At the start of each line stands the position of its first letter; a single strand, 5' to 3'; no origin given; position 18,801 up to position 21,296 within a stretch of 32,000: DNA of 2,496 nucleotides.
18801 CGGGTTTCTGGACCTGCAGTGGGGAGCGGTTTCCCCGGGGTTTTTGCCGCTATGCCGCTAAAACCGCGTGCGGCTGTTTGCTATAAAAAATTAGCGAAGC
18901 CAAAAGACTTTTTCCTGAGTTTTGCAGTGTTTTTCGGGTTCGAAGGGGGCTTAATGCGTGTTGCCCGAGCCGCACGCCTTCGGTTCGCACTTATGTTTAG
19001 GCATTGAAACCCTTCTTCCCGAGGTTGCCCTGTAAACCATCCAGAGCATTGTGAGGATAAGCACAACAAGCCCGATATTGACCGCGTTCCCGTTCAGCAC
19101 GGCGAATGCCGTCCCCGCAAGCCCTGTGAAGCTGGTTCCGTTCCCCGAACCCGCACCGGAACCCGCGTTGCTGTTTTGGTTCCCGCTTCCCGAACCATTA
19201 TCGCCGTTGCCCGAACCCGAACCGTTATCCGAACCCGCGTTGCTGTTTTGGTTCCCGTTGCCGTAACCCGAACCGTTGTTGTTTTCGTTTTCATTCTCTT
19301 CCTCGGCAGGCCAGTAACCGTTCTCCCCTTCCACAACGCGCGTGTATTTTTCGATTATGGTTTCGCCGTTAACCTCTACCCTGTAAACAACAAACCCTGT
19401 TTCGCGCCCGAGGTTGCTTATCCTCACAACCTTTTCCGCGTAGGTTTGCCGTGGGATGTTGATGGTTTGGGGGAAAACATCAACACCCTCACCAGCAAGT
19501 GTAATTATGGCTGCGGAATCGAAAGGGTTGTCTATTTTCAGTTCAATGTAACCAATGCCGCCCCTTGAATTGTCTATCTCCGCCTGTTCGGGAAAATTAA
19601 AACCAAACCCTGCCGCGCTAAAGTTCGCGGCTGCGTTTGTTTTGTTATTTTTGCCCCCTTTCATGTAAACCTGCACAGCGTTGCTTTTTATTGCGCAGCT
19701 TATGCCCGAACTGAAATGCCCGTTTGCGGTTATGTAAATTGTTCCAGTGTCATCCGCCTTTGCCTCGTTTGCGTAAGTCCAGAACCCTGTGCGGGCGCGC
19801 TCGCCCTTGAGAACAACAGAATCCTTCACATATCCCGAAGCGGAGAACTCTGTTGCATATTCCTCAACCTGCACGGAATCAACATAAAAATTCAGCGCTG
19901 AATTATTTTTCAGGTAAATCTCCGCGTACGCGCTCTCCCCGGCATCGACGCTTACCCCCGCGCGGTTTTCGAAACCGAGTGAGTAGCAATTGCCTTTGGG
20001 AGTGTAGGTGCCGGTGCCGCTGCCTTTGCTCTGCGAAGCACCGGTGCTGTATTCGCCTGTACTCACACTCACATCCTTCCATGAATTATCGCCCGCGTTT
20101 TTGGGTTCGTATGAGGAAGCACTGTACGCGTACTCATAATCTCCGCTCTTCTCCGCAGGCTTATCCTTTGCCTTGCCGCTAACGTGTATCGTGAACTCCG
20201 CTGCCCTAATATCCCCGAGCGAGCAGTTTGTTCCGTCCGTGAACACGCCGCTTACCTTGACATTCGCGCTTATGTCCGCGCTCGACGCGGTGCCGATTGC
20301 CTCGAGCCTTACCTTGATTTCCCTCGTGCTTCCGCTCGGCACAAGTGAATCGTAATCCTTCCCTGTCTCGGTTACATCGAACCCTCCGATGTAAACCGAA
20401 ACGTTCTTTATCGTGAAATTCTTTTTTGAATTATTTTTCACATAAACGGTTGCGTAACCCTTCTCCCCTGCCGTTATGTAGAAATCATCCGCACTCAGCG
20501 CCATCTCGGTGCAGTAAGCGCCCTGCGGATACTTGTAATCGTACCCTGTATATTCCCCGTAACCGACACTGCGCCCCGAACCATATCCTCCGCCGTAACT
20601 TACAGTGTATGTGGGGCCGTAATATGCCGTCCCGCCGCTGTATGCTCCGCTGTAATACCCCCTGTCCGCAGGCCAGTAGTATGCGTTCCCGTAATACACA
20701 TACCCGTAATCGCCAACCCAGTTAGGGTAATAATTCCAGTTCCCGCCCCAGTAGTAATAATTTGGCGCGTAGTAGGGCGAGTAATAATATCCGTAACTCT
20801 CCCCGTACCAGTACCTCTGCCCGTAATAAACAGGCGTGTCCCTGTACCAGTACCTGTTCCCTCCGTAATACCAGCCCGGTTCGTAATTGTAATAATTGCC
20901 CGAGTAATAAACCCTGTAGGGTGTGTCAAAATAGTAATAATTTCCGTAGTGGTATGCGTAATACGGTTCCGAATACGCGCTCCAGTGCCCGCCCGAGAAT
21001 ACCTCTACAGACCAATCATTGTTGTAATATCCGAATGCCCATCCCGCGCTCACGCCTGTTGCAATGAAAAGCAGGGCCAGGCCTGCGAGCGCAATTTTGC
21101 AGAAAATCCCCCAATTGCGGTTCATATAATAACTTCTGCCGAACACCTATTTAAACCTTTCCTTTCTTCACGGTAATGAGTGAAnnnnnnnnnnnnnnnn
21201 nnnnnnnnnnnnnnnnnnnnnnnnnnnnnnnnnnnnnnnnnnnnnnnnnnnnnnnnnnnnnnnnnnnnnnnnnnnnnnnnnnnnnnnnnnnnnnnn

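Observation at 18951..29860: Cluster of three large surface proteins sharing a repeated Cys-bracketed ~100-115-aa domain with an invariant NNS sequon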

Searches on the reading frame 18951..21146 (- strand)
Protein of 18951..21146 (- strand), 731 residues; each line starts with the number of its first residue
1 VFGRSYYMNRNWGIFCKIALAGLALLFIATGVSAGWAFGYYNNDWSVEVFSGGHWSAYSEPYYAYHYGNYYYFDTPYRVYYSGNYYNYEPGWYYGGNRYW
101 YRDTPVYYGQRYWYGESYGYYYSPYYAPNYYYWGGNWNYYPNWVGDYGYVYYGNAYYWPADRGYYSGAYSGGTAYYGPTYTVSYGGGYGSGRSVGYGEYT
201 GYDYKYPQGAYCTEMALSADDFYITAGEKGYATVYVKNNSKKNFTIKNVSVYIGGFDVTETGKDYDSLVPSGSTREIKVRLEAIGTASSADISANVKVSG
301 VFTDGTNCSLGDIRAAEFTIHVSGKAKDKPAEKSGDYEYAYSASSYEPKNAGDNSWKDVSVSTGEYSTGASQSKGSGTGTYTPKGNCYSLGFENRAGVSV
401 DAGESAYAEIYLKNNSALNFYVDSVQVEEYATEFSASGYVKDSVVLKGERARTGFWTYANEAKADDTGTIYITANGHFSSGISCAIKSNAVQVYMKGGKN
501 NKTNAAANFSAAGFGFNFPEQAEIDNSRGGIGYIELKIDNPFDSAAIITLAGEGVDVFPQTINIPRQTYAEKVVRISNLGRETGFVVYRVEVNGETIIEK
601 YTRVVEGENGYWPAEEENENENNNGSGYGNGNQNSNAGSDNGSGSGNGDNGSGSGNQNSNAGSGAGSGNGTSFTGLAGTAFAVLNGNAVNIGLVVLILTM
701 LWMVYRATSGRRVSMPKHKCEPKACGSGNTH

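Call 3: search_protein_families(library=pfam, proteins=[window:18951-21146:-], max_evalue=1)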
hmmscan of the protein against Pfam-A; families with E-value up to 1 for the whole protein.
window:18951-21146:- (731 aa): 1 family
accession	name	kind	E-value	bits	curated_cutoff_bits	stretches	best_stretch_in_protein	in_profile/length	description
PF18683.7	ChiW_Ig_like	-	0.51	10.9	27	0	283-326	26-69/106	Chitinase W immunoglobulin-like domain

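Call 13: search_protein_families(library=ncbifam, proteins=[window:18951-21146:-], max_evalue=1)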
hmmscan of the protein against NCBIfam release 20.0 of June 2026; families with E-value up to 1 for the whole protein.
window:18951-21146:- (731 aa): 0 families

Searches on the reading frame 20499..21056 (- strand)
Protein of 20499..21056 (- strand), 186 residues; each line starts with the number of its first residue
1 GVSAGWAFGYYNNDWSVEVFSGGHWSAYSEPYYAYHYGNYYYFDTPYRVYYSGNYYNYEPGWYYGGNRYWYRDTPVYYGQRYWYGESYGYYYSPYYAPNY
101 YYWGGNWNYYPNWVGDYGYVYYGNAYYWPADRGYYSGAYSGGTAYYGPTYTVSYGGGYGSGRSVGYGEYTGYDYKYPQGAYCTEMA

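Call 74: predict_structure(alignment_id=A5)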
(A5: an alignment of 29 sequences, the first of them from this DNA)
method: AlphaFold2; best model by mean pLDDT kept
length: 186 residues; sequences in the alignment: 29
mean_pLDDT: 59.9   pTM: 0.55
mean pLDDT of the five models: 59.9, 59.5, 59.3, 57.0, 56.7
residues with pLDDT >= 90: 0; 70-90: 75; 50-70: 26; < 50: 85
segments of 3 or more residues with pLDDT < 50: 1-11, 69-91, 133-170, 176-186
pLDDT, mean of each block of 10 residues (from residue 1): 34 75 81 81 86 85 70 40 44 76 84 75 60 43 34 34 39 49 38
secondary structure, 60 per line:
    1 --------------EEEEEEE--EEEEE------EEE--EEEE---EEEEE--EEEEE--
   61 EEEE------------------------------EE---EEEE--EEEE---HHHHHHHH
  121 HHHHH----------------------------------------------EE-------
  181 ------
elements in order: E15-21 E24-28 E35-37 E40-43 E47-51 E54-58 E61-64 E100-103 E106-109 H113-125

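Call 78: fold_search(model_id=the predicted structure, library=pdb)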
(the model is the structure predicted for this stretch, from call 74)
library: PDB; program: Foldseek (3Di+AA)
matches with E <= 10: 70; with E <= 0.001: 0
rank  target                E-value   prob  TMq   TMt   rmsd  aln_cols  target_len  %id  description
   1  7sko_B                1.0e+00  0.30  0.15  0.37   4.2        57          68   14  De novo synthetic protein DIG8-CC (orthogonal space group) (released 2022-10-12)
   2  9n7y_C                1.1e+00  0.20  0.15  0.13   5.9        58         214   12  BioSAS-TEVp (C151A, core) bound to TEV protease cleavage peptide (released 2025-07-02)
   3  7skn_A                1.3e+00  0.21  0.15  0.35   5.3        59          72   15  De novo synthetic protein DIG8-CC (tetragonal space group) (released 2022-10-12)
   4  9jvt_v                1.6e+00  0.14  0.13  0.06   6.8        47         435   15  Structure of the C-terminal 4 domains (V4-V6-HP) villin bound to an actin (released 2025-10-15)
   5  2fh4_C                2.2e+00  0.15  0.15  0.10   5.6        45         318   16  C-terminal half of gelsolin soaked in EGTA at pH 8 (released 2006-06-13)
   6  8viz_G                2.5e+00  0.06  0.12  0.04  12.3        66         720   15  Structure of full-length gelsolin bound to the barbed end of F-actin (released 2024-10-16)
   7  9n7y_B                2.8e+00  0.11  0.14  0.12   6.1        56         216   12  BioSAS-TEVp (C151A, core) bound to TEV protease cleavage peptide (released 2025-07-02)
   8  2rqe_MODEL_1_A        2.8e+00  0.08  0.15  0.24   6.7        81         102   15  Solution structure of the silkworm bGRP/GNBP3 N-terminal domain reveals the mechanism for b-1,3-glucan specifi (released 2009-06-23)
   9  9mrj                  3.0e+00  0.05  0.15  0.12   6.5        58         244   12  Neisseria meningitidis factor H binding protein (released 2026-02-04)
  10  5t5f_A                3.4e+00  0.04  0.14  0.12   6.8        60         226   12  Neisseria meningitidis factor H binding protein in complex with monoclonal antibody JAR5 (released 2016-11-09)
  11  3wo3_B                4.1e+00  0.14  0.17  0.12   4.6        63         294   11  Crystal structure of IL-18 in complex with IL-18 receptor alpha (released 2014-12-17)
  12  4pkh_J                4.1e+00  0.06  0.13  0.18  11.2        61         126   11  Complex of ADP-actin With the N-terminal Actin-Binding Domain of Tropomodulin (released 2014-07-30)
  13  8cbu_C                4.3e+00  0.03  0.09  0.26   9.8        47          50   11  HIV-1 Integrase Catalytic Core Domain and C-Terminal Domain in Complex with Allosteric Integrase Inhibitor MUT884 (released 2023-06-07)
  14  3mmg_B                4.9e+00  0.07  0.15  0.13   5.8        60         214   10  Crystal structure of tobacco vein mottling virus protease (released 2010-10-20)
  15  8q2c_A                4.9e+00  0.03  0.09  0.10   5.7        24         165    8  Crystal structure of the E. coli PqiC Lipoprotein (released 2023-09-20)
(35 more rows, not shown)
